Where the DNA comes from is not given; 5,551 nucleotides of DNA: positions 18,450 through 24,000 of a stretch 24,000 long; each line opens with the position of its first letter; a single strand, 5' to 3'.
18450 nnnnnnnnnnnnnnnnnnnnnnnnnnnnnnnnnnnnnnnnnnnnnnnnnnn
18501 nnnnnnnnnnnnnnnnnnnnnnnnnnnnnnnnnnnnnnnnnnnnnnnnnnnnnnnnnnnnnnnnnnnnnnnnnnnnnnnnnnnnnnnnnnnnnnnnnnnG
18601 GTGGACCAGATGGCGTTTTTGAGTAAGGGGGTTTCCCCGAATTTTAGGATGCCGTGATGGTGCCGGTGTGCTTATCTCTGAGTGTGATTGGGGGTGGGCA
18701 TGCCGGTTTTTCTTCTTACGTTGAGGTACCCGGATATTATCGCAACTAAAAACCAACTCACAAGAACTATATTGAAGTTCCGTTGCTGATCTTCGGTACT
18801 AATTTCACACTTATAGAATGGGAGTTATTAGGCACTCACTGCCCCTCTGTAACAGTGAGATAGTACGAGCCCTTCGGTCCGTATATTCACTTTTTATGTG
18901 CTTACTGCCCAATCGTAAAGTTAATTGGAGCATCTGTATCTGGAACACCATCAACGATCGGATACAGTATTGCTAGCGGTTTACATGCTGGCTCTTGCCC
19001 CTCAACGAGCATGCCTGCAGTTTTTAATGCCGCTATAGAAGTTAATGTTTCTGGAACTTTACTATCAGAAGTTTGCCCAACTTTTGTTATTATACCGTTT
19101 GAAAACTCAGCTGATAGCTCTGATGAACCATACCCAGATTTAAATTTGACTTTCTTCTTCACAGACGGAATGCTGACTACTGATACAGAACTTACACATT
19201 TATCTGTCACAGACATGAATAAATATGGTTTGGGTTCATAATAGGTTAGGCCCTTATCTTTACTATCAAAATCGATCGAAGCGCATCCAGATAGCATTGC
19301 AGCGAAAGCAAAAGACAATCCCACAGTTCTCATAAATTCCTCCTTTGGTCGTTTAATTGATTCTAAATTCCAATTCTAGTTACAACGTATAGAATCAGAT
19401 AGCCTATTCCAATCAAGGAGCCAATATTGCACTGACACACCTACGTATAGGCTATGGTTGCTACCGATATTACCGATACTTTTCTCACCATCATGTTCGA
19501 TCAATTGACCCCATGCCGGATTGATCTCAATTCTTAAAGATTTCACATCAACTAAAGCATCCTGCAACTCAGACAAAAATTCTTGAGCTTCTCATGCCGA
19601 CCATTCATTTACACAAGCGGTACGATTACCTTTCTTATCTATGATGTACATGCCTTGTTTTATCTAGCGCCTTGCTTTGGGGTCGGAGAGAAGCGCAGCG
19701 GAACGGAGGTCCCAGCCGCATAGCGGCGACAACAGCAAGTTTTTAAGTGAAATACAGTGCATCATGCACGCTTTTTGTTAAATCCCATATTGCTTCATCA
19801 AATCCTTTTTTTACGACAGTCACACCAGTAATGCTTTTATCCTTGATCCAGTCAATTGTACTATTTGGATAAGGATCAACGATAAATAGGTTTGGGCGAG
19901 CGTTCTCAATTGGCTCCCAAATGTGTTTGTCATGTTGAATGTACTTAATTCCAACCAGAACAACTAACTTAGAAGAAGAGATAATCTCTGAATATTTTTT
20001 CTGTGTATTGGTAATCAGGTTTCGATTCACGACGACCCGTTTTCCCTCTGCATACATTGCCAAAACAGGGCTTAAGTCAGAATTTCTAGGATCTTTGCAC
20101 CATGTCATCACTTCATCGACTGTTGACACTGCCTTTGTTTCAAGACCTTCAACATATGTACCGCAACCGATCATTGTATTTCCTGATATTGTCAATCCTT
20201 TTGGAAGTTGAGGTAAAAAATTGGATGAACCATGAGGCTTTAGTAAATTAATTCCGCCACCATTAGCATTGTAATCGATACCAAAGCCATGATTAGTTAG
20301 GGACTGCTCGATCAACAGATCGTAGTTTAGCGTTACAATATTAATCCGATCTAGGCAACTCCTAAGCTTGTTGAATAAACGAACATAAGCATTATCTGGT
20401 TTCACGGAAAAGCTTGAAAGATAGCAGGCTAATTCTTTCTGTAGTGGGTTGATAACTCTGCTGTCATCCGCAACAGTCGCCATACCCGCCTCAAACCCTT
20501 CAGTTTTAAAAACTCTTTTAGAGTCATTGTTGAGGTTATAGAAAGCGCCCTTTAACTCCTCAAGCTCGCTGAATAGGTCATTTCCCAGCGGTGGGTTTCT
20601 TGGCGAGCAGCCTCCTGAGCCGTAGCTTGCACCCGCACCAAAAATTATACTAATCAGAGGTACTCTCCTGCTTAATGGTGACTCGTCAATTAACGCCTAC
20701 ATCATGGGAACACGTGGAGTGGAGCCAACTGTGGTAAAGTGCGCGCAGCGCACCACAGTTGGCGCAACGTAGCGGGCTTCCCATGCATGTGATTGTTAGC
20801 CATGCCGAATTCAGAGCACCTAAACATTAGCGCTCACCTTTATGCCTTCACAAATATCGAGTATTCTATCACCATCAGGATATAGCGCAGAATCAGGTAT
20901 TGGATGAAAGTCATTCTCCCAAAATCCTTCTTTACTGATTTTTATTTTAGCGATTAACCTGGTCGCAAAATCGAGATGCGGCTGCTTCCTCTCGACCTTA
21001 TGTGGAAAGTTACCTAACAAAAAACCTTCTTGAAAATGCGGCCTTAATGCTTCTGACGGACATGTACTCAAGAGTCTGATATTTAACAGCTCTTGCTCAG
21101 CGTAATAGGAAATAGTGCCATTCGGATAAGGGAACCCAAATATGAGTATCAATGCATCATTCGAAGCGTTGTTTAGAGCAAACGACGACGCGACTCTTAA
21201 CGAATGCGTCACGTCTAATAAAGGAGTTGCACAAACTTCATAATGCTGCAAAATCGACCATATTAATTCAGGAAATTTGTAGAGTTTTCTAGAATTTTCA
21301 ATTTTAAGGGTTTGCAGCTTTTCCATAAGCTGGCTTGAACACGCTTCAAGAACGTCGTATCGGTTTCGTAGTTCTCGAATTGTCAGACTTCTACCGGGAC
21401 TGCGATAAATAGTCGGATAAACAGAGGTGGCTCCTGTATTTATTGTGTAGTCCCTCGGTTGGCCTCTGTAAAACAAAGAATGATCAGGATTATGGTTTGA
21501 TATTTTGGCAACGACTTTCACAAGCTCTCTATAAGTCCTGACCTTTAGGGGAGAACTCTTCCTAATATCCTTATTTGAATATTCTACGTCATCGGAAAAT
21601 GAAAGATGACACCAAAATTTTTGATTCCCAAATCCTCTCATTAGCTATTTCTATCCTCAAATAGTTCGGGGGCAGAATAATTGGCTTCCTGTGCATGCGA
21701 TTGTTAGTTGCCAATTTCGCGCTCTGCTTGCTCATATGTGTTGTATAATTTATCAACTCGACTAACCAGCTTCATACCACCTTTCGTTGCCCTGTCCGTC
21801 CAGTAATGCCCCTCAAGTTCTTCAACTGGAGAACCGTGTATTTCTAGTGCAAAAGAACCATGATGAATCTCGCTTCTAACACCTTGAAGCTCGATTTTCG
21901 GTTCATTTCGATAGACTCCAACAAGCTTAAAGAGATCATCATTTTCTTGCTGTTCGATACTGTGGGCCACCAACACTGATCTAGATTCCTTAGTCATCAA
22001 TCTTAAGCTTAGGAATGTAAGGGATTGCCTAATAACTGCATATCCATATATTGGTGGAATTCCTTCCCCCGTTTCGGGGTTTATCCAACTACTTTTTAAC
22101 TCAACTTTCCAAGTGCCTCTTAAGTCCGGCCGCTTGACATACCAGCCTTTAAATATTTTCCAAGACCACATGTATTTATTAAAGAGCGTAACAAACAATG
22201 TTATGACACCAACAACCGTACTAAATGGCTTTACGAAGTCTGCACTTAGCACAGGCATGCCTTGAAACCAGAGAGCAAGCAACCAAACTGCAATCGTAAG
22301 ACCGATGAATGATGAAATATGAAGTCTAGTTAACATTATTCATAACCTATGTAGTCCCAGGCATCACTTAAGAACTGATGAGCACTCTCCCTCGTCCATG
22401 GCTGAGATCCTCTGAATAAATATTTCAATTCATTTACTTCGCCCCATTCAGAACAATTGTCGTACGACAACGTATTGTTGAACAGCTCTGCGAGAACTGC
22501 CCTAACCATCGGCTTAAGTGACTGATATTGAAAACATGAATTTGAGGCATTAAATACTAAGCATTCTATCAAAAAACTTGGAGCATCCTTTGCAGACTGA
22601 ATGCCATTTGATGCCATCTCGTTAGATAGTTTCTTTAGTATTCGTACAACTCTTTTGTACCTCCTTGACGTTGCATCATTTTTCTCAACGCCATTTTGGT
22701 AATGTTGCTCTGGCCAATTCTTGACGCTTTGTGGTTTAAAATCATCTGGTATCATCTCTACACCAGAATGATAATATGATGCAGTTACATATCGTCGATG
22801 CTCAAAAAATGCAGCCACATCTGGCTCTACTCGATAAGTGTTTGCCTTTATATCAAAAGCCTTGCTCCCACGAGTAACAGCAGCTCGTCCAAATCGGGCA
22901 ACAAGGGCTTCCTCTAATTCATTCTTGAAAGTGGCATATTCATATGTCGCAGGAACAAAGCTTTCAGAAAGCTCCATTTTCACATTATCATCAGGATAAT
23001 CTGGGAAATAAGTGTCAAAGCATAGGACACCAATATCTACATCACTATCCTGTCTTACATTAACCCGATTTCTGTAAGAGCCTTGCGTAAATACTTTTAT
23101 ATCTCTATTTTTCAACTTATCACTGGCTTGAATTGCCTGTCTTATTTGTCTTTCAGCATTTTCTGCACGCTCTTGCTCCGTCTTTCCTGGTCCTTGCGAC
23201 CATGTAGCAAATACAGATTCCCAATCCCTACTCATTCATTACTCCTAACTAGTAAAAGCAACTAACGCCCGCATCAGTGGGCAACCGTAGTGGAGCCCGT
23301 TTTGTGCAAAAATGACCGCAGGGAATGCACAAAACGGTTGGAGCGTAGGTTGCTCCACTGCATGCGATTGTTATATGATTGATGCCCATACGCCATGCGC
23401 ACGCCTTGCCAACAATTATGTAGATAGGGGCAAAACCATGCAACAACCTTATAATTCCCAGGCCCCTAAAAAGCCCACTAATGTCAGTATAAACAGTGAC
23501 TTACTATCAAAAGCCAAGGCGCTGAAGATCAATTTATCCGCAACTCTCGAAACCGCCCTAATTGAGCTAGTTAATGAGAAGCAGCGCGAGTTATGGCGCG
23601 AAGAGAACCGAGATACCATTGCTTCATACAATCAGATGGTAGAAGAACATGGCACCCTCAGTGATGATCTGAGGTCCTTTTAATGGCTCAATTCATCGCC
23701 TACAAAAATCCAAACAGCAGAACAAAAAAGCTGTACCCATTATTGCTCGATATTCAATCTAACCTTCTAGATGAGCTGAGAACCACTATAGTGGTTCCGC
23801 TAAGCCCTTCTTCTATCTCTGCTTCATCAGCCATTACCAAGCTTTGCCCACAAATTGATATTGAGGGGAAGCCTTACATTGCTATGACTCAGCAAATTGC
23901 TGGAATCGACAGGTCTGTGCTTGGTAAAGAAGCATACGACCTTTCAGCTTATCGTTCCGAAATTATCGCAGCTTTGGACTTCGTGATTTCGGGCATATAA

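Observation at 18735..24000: The AT-rich block is organised as integron cassettes bounded by one family of ~115-bp attC-like palindromes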

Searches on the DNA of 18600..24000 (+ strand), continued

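Call 33: search_with_rna_model(model_id=R1, sources=[L022, L027, L050, L067, L031, L089, L092, L104, L115, L020, L112, L010, L029, L078, L121, L122, L123, L124, L125, L126, L127, L128, L129, L130, L131, L132, L016, L045, L093, L006, L071, L105, L003, L002], max_evalue=0.01)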
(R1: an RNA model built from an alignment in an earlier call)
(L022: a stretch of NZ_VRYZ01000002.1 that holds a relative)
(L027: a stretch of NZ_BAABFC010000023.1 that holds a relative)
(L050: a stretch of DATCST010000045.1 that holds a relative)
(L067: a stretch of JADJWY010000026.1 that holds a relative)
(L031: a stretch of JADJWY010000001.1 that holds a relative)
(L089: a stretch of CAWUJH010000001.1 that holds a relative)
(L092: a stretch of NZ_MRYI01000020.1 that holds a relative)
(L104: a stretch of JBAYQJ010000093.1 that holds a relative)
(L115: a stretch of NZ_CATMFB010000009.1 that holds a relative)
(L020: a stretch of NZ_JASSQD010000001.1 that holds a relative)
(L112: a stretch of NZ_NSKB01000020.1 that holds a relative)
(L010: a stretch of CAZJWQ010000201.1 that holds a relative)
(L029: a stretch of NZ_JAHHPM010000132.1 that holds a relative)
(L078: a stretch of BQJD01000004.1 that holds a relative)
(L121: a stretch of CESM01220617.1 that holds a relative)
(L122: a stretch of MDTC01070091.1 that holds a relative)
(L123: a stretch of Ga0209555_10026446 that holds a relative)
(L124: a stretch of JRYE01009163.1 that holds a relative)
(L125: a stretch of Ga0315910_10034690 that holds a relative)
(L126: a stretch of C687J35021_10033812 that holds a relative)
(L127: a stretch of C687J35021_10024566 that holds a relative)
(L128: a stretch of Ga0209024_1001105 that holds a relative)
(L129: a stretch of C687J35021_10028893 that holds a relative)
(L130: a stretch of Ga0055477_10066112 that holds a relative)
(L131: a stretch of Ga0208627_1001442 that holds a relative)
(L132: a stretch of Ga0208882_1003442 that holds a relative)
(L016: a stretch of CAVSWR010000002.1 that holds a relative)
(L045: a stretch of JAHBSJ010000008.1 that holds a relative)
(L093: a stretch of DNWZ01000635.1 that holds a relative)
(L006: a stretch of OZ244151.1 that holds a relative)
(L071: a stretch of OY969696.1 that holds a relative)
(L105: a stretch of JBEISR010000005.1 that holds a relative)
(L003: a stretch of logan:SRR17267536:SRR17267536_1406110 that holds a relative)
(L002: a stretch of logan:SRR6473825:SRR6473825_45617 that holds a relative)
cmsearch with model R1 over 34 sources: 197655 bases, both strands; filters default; matches with E-value up to 0.01: 45.
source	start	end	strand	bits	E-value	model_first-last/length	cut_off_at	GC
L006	7622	7712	-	90.2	7.7e-21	1-91/91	no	0.58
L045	5888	5976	-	88.4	2.3e-20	1-91/91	no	0.56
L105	1993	2082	-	88.2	2.5e-20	1-91/91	no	0.58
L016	7769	7859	-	86.5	6.9e-20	1-91/91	no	0.63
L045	4165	4253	-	86.1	9.3e-20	1-91/91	no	0.57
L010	41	140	-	64.3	5e-14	1-91/91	no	0.44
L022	5937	6050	-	63.6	7.7e-14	1-91/91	no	0.52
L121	1332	1448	+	61.6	2.7e-13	1-91/91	no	0.54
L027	2179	2294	-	61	3.7e-13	1-91/91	no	0.47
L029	2851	2935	+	61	3.8e-13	1-91/91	no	0.55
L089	6804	6920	-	60.9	4.1e-13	1-91/91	no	0.55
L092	3613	3726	-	60.3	5.9e-13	1-91/91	no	0.53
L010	742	841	-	57.1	4e-12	1-91/91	no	0.44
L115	7784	7843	+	56.7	5.3e-12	1-91/91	no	0.58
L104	1613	1726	-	56.5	5.9e-12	1-91/91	no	0.55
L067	2988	3103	+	54.9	1.6e-11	1-91/91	no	0.47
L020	1287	1370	+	53.7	3.3e-11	1-91/91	no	0.51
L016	5499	5589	-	52.9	5.2e-11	1-91/91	no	0.59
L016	7165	7255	-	52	8.9e-11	1-91/91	no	0.59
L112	4148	4219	+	50.2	2.7e-10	1-91/91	no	0.51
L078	4721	4808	-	47.7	1.2e-09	1-91/91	no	0.49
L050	3405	3520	+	47.6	1.3e-09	1-91/91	no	0.5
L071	635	694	+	46.7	2.2e-09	1-91/91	no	0.62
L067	4341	4457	+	44.1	1.1e-08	1-91/91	no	0.45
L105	2541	2633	-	39.4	2e-07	1-91/91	no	0.58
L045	5132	5221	-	39.4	2e-07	1-91/91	no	0.6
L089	3170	3289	-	38.5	3.4e-07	1-91/91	no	0.52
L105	3268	3357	-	38.5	3.4e-07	1-91/91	no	0.59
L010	1309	1369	-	36.1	1.4e-06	1-91/91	no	0.59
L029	5856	5927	+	32.5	1.3e-05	1-91/91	no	0.46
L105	4496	4586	-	32.5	1.3e-05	1-91/91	no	0.6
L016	6090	6190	-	32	1.8e-05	1-91/91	no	0.57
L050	186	258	+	31.2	2.8e-05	1-91/91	no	0.51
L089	4078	4197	-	30.4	4.6e-05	1-91/91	no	0.56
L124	2405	2516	+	29.5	8e-05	1-91/91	no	0.54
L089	6017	6136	-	28.9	0.00012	1-91/91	no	0.54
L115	7293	7395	+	28.5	0.00014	1-91/91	no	0.55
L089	5295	5408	-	28.3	0.00017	1-91/91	no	0.48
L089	7435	7554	-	27.4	0.00027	1-91/91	no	0.55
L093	1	33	+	27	0.00036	59-91/91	5'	0.42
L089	2356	2468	-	25.7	0.00079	1-91/91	no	0.5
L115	5231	5311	+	25.7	0.0008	1-91/91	no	0.54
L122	9640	9694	+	25.6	0.00085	1-91/91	no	0.53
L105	1993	2082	+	25.6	0.00086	1-91/91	no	0.58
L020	1785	1866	+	23.8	0.0025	1-91/91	no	0.6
